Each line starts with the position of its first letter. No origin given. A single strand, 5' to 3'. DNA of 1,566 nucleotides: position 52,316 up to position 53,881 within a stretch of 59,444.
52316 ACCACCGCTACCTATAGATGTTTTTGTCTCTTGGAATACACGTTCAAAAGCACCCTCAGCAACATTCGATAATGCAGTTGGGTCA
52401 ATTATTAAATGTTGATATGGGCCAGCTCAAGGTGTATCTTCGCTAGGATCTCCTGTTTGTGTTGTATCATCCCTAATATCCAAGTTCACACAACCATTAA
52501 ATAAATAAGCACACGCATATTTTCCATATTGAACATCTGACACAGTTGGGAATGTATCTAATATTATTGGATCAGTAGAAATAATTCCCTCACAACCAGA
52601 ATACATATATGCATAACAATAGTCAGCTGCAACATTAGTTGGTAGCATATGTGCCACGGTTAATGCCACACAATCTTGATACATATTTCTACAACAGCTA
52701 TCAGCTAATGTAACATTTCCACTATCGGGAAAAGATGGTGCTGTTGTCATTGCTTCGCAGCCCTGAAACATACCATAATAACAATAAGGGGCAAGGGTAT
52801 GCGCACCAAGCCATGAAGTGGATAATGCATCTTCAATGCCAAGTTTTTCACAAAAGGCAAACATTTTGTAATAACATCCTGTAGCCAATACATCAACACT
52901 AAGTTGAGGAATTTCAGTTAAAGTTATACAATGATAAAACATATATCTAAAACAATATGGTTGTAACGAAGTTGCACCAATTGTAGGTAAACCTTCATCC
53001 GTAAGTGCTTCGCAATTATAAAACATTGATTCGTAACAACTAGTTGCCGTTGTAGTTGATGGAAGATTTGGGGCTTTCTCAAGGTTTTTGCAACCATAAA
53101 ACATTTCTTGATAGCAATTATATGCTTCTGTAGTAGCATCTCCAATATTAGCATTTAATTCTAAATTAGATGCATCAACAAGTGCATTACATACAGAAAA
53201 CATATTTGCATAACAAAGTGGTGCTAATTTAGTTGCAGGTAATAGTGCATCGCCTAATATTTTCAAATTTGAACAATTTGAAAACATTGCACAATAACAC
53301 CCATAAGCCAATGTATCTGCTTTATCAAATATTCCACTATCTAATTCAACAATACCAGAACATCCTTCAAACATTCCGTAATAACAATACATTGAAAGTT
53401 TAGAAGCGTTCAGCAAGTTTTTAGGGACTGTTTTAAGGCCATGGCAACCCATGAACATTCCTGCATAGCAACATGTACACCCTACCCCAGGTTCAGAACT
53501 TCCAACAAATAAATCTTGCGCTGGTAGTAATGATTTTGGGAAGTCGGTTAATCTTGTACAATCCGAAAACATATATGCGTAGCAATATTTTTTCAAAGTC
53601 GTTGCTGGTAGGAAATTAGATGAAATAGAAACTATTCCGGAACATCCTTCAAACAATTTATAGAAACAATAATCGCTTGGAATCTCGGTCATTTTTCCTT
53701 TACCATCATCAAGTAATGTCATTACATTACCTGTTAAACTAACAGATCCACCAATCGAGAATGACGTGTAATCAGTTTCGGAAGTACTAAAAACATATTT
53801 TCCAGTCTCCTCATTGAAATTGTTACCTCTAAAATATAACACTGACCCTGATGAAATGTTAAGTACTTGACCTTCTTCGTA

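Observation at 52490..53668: Unusual repeat family: LPA(T)xL-x3-C-[YF]-x-x-[ML]-[FY]-x-x-C, 14 tandem copies in gene A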

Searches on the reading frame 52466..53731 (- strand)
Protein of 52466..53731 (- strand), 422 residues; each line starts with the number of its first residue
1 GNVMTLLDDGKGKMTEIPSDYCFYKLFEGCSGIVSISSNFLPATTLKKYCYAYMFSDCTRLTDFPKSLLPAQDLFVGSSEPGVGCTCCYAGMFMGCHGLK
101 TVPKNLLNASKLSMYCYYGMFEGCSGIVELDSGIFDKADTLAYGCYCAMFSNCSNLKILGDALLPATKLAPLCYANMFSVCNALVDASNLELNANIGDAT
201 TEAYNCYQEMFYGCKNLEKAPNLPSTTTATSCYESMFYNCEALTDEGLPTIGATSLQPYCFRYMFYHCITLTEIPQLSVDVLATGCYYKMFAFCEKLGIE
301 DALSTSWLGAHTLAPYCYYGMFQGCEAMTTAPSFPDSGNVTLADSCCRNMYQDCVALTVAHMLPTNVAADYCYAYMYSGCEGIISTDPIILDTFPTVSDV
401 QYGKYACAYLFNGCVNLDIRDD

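Call 8: search_solved_structures(query=window:52475-53674:-, max_evalue=10, show_alignments=2)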
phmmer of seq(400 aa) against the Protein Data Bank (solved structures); distinct sequences matched with E-value up to 10: 1.
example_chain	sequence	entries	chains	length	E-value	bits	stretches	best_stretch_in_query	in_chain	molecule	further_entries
8w1z_A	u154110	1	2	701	0.39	12.9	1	335-385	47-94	G-protein coupled receptors family 1 profile domain-containing protein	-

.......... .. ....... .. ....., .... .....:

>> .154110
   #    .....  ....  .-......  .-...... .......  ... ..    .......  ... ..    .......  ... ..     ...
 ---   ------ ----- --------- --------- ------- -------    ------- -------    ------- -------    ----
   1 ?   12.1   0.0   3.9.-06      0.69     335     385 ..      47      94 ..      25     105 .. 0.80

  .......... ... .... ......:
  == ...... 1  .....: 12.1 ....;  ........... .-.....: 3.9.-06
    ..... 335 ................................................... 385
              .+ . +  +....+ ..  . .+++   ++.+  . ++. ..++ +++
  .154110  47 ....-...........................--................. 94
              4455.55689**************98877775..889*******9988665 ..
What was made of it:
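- Tried and rejected: Sequence search of gene A's repeat region against the PDB found only a chance-level GPCR hit (call 8).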

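Call 14: search_dna_similar(query=window:52475-53674:-, collection=phages, mode=protein, max_evalue=0.001, max_rows=25)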
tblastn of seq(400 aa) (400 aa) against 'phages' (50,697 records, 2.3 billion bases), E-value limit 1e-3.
Records with a match: 49; places in all: 68; records where one place covers at least 80% of the query: 4.
Best place of each record, by identity: <60% 49.
By first word of the organism name: Escherichia 29; Klebsiella 14; Listeria 2; Phapecoctavirus 2; Pseudomonas 1; Shigella 1.
By host as written in the record: Klebsiella pneumoniae 12; Escherichia coli 6; Escherichia coli K-12 MG1655 6; Escherichia coli EC3.18 4; Klebsiella pneumoniae ST16-OXA48 2; Listeria monocytogenes 2; - 2; Escherichia coli BEN 5202 2; and 11 more.
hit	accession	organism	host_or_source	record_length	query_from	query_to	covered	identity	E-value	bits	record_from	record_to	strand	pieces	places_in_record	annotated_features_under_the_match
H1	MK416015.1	Klebsiella phage ST16-OXA48phi5.4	Klebsiella pneumoniae ST16-OXA48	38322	6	368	91%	22.9%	4e-8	62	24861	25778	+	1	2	tail protein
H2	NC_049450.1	Klebsiella phage ST16-OXA48phi5.4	Klebsiella pneumoniae ST16-OXA48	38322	6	368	91%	22.9%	4e-8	62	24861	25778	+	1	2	tail protein I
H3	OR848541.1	Listeria phage LM 4-14-1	Listeria monocytogenes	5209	68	400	83%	24.0%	1e-4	50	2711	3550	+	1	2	record has no annotation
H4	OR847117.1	Listeria phage LM 4-11-1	Listeria monocytogenes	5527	68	400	83%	24.0%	1e-4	50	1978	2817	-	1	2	record has no annotation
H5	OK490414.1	Klebsiella phage Kp4861-1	Klebsiella pneumoniae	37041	6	322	79%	23.7%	4e-8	62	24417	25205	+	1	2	record has no annotation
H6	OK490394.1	Klebsiella phage Kp4845-1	Klebsiella pneumoniae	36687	6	322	79%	23.6%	2e-8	62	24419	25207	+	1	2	record has no annotation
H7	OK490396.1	Klebsiella phage Kp4846-1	Klebsiella pneumoniae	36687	6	322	79%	23.6%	2e-8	62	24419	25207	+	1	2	record has no annotation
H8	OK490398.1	Klebsiella phage Kp4847-1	Klebsiella pneumoniae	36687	6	322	79%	23.6%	2e-8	62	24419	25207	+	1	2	record has no annotation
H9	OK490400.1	Klebsiella phage Kp4848-1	Klebsiella pneumoniae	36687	6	322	79%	23.6%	2e-8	62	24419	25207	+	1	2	record has no annotation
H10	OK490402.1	Klebsiella phage Kp4849-1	Klebsiella pneumoniae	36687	6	322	79%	23.6%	2e-8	62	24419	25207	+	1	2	record has no annotation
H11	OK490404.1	Klebsiella phage Kp4850-1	Klebsiella pneumoniae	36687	6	322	79%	23.6%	2e-8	62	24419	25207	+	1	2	record has no annotation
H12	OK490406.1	Klebsiella phage Kp4851-1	Klebsiella pneumoniae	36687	6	322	79%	23.6%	2e-8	62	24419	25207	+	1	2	record has no annotation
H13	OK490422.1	Klebsiella phage Kp4867-1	Klebsiella pneumoniae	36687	6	322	79%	23.6%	2e-8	62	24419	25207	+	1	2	record has no annotation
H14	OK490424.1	Klebsiella phage Kp4868-1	Klebsiella pneumoniae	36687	6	322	79%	23.6%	2e-8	62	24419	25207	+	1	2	record has no annotation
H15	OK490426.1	Klebsiella phage Kp4869-1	Klebsiella pneumoniae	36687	6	322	79%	23.6%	2e-8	62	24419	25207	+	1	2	record has no annotation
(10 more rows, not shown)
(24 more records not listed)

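Call 65: predict_structure(protein=window:52466-53731:-)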
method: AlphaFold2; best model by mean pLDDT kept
length: 422 residues; sequences in the alignment: 1
mean_pLDDT: 51.9   pTM: 0.53
mean pLDDT of the five models: 51.9, 46.3, 36.3, 36.0, 34.4
residues with pLDDT >= 90: 0; 70-90: 32; 50-70: 192; < 50: 198
segments of 3 or more residues with pLDDT < 50: 1-21, 33-48, 61-87, 100-113, 129-141, 159-169, 182-202, 224-227, 250-256, 274-283, 298-313, 335-342, 364-368, 386-405
pLDDT, mean of each block of 10 residues (from residue 1): 31 39 57 46 44 61 44 32 42 57 44 56 58 46 61 58 44 62 45 38 59 62 51 69 54 50 65 45 55 57 38 54 63 46 58 67 50 69 52 34 50 69 46
secondary structure, 60 per line:
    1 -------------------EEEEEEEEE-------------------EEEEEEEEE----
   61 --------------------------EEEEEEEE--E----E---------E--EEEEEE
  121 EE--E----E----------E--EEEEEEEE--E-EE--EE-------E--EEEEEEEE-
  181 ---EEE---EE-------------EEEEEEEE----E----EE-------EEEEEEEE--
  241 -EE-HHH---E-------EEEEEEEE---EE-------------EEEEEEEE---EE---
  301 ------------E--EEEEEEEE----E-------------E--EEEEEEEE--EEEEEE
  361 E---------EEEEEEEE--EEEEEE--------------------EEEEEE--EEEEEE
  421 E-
elements in order: E20-28 E48-56 E87-94 E115-122 E144-151 E172-179 E184-186 E205-212 E231-238 E259-266 E285-292 E316-323 E345-352 E355-361 E371-378 E381-386 E407-412 E415-421
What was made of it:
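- A single-sequence model of the LRR domain was poor, with pLDDT 51.9 (call 65).
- Tried and rejected: A second AF2 run on the LRR domain alone, without an alignment, reached pLDDT 51.9 (call 65).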
